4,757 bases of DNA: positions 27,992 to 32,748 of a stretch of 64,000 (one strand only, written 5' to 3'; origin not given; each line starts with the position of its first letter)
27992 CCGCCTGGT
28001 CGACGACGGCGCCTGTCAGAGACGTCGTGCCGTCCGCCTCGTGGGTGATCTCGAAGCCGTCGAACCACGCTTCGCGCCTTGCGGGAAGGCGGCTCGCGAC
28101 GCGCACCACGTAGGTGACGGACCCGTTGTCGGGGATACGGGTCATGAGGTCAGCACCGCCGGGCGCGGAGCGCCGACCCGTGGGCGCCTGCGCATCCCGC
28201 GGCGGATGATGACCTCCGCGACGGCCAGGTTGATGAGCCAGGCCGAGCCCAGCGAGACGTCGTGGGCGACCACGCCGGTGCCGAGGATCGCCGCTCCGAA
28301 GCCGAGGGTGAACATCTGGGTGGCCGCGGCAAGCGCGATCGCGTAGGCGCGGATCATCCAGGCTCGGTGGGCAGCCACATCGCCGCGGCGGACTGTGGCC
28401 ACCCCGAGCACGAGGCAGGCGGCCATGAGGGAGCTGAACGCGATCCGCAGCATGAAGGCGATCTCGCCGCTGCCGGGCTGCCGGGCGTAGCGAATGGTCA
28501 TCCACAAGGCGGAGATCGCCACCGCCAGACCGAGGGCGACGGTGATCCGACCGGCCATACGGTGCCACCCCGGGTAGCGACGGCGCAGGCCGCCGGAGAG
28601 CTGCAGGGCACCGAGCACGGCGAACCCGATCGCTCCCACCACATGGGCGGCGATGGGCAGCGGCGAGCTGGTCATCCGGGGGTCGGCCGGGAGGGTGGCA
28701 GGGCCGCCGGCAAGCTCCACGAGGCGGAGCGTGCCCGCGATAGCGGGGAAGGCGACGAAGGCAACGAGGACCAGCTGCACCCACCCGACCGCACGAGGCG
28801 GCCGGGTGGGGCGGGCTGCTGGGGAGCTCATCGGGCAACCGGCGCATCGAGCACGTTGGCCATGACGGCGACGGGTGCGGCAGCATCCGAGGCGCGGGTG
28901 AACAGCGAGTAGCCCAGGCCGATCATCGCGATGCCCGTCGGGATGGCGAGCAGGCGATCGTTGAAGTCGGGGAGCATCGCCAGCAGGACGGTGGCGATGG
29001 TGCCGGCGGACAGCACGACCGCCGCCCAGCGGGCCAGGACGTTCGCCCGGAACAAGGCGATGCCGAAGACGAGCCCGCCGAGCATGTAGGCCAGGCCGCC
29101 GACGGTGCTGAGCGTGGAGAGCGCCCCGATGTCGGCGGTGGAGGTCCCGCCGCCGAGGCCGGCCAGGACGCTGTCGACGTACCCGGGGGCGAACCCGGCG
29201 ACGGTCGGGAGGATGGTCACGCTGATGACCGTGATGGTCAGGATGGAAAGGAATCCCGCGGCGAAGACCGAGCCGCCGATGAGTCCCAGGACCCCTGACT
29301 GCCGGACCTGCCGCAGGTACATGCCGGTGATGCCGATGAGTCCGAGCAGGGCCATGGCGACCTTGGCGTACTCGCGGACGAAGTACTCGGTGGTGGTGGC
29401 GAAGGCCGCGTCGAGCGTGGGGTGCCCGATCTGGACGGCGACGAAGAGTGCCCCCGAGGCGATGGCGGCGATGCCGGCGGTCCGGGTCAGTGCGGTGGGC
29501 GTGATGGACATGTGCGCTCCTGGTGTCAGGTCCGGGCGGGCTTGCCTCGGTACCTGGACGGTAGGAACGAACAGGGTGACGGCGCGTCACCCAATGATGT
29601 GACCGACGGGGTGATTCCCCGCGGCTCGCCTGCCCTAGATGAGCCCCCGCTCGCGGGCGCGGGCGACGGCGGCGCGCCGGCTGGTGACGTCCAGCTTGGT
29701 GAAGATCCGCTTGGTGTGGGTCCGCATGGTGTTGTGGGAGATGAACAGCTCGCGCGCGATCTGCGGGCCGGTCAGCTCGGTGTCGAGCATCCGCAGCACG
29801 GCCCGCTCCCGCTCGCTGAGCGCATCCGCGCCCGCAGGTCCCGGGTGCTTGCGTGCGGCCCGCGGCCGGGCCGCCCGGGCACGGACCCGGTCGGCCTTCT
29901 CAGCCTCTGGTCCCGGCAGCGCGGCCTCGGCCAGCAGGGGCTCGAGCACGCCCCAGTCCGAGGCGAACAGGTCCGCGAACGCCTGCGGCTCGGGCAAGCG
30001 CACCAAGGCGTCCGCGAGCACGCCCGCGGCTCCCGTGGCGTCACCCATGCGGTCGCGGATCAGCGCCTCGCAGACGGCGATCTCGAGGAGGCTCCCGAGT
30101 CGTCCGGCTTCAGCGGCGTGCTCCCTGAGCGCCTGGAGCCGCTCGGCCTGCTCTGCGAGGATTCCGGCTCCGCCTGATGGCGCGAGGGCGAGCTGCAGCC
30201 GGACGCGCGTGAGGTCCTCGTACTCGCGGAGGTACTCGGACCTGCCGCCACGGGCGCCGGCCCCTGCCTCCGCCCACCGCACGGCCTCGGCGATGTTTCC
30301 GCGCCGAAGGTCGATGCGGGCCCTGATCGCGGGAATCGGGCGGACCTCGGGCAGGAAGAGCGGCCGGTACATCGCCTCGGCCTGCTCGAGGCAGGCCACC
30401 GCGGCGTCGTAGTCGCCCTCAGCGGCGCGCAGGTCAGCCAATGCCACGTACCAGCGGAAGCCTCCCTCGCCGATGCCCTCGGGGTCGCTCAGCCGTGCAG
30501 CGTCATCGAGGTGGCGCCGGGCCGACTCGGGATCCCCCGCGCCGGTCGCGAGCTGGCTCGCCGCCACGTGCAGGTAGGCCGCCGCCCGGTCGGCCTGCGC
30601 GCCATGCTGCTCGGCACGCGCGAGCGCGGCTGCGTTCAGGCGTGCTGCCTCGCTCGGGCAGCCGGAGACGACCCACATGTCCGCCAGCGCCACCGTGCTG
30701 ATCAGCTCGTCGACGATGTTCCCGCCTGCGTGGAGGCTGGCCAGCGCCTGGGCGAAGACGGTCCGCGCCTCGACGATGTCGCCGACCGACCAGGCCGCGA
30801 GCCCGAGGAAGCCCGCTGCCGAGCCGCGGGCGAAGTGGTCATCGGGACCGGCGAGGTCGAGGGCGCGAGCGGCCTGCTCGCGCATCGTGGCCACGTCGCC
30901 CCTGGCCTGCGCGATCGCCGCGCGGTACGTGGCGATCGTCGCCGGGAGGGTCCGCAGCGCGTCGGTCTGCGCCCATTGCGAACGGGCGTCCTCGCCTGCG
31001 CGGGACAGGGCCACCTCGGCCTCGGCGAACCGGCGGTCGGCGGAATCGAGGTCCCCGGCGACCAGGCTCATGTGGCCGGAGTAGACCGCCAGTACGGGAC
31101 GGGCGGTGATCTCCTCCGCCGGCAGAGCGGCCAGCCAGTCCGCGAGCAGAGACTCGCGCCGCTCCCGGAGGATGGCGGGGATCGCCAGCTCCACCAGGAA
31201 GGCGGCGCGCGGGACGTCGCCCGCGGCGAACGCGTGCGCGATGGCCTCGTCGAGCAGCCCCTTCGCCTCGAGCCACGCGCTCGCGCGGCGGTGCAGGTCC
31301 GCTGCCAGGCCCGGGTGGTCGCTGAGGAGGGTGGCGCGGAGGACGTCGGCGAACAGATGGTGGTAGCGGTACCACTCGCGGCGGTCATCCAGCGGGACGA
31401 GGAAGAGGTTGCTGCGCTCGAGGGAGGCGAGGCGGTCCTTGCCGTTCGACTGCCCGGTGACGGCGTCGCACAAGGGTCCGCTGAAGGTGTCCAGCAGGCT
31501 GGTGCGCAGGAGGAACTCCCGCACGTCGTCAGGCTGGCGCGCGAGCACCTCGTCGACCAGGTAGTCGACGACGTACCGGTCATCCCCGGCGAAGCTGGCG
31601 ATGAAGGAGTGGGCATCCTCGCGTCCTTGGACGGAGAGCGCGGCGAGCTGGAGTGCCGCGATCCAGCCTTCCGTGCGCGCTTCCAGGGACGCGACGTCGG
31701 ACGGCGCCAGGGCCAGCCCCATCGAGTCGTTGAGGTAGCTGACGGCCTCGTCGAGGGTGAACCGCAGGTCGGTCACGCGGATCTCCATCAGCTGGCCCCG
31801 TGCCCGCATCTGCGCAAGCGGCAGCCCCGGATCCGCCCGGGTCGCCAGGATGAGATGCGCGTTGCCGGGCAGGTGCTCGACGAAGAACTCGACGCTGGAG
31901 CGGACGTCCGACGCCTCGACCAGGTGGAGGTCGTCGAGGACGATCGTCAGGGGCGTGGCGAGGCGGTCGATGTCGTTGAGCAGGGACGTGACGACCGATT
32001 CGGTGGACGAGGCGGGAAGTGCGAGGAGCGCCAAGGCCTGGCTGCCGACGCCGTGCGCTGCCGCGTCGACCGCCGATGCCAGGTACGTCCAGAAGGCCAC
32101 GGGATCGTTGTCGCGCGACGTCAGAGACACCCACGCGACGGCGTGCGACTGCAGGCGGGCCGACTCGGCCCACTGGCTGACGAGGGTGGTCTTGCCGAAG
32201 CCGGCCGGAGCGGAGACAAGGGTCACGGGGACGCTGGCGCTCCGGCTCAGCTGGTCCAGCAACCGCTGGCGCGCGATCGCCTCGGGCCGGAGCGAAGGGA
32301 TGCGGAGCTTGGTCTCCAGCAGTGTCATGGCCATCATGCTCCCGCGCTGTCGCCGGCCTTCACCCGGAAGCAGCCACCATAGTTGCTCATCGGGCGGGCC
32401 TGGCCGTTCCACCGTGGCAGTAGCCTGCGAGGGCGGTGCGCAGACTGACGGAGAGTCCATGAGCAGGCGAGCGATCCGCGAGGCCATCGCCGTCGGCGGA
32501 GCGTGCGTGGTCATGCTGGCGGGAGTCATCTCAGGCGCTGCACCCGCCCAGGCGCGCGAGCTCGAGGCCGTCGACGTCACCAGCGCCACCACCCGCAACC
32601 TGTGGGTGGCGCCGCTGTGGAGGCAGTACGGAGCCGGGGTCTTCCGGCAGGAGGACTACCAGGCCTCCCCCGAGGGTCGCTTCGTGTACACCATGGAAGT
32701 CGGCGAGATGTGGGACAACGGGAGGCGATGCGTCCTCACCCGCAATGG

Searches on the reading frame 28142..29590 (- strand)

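Call 27: search_protein_families(library=pfam, proteins=[window:28142-29590:-], max_evalue=0.001)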
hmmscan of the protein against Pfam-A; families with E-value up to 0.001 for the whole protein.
window:28142-29590:- (482 aa): 2 families
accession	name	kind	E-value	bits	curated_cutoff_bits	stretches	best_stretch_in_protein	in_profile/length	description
PF10067.14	DUF2306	-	3.9e-27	95.7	31.6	1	313-462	1-147/147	Predicted membrane protein (DUF2306)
PF04238.17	DUF420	-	5.7e-05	23.8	30.5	0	383-420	6-43/130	Protein of unknown function (DUF420)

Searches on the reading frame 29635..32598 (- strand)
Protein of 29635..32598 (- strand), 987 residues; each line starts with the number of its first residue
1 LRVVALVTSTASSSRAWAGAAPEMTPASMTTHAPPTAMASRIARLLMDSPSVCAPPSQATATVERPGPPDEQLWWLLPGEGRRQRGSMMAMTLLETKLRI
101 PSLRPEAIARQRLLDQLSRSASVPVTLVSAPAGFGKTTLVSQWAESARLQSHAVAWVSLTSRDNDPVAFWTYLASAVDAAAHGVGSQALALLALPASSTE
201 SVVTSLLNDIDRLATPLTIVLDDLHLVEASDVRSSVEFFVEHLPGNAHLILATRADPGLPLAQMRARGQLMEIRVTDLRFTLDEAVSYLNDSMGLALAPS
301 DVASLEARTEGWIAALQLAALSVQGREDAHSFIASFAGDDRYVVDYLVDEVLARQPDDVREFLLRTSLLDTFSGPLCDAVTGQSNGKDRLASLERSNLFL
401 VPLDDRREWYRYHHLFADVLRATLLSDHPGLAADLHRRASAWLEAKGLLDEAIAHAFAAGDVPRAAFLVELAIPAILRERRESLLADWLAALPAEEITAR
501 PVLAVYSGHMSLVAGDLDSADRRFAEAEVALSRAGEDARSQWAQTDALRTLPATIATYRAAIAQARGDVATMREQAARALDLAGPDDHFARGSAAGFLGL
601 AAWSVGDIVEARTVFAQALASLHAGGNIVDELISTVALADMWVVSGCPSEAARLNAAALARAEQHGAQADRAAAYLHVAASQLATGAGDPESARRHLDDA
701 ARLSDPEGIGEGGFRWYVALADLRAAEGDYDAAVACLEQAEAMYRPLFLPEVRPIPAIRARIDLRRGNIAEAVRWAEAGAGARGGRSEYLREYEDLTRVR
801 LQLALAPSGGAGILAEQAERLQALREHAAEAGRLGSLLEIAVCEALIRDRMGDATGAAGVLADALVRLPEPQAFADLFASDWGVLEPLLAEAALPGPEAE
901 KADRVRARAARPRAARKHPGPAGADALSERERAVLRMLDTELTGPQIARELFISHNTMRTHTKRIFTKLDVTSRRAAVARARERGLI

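Call 27: search_protein_families(library=pfam, proteins=[window:29635-32598:-], max_evalue=0.001)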
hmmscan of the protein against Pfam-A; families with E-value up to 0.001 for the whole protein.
window:29635-32598:- (987 aa): 6 families
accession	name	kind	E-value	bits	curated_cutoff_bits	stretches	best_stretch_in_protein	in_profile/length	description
PF17874.7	TPR_MalT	-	1.4e-38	133.5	45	1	554-891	2-332/336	MalT-like TPR region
PF00196.25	GerE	-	2.4e-14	53.1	23.5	1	926-979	2-55/57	Bacterial regulatory proteins, luxR family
PF13191.12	AAA_16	-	8.1e-08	33.4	32.6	1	112-244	11-160/167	AAA ATPase domain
PF13424.12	TPR_12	-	4.2e-05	24.1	30.1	1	553-620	3-73/77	Tetratricopeptide repeat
PF13401.12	AAA_22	-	0.00013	22.7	27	1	125-228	7-97/130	AAA domain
PF25199.1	nSTAND_NTPase5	-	0.00056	20.2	34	0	111-162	30-81/145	Novel STAND NTPase 5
